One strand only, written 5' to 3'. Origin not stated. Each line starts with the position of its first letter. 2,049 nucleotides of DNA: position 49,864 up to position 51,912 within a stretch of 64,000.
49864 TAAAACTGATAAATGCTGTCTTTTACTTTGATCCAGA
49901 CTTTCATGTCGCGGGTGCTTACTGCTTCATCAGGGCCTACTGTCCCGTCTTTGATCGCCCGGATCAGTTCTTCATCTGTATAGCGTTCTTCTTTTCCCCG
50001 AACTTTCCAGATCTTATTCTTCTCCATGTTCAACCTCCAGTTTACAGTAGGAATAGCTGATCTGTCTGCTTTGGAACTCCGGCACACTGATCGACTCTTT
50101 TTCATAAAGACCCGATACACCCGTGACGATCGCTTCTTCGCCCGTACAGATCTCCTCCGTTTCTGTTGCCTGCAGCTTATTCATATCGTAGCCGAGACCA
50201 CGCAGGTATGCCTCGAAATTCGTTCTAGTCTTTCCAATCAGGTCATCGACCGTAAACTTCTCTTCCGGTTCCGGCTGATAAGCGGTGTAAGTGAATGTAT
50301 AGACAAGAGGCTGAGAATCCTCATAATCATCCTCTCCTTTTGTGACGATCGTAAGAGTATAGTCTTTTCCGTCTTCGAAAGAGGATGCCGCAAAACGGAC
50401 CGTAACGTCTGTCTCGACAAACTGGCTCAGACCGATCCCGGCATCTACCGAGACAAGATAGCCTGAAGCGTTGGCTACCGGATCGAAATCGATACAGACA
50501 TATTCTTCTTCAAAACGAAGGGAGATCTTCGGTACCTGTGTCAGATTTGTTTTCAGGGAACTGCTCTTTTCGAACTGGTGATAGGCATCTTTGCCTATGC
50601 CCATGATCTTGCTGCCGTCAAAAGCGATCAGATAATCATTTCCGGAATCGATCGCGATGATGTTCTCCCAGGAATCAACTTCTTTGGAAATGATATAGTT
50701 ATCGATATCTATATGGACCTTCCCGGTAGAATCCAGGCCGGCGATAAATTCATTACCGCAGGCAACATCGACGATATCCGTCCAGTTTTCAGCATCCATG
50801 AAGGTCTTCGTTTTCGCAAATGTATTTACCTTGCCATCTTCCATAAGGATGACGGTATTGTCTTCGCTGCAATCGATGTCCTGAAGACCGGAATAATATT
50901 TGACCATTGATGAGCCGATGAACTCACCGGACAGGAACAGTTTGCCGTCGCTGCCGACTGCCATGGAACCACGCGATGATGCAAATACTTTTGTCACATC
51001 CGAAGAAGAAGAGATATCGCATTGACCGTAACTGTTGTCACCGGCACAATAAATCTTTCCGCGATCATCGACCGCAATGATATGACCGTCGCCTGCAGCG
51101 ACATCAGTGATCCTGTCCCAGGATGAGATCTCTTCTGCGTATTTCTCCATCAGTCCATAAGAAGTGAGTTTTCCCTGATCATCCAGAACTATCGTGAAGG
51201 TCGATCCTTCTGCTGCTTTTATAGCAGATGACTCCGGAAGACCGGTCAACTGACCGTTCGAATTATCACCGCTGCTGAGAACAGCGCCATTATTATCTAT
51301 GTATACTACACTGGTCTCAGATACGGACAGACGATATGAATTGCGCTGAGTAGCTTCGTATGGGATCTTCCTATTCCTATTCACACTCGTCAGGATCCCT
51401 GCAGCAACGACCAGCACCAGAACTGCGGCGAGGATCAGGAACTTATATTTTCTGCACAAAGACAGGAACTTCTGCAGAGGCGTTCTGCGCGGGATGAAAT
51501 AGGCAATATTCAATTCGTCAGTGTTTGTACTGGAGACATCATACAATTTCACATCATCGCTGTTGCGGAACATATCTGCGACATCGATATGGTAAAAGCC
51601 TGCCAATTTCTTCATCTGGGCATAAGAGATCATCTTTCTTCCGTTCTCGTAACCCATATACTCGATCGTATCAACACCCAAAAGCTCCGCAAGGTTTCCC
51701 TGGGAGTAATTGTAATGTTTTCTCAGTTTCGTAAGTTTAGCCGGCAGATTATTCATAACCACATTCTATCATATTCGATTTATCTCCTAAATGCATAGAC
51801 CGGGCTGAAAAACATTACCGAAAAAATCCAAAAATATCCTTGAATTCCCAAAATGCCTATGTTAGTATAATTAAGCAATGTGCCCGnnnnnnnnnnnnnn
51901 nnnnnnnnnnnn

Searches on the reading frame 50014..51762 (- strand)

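Call 60: search_protein_families(library=pfam, proteins=[window:50014-51762:-], max_evalue=1e-8)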
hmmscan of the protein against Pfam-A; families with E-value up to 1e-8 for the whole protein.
window:50014-51762:- (582 aa): 2 families
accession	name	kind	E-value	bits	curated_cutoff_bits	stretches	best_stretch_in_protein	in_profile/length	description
PF13540.12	RCC1_2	-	9.5e-26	89.3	22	1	218-247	1-30/30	Regulator of chromosome condensation (RCC1) repeat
PF25390.1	WD40_RLD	-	5.9e-18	65.8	150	1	139-315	141-270/363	RCC1-like domain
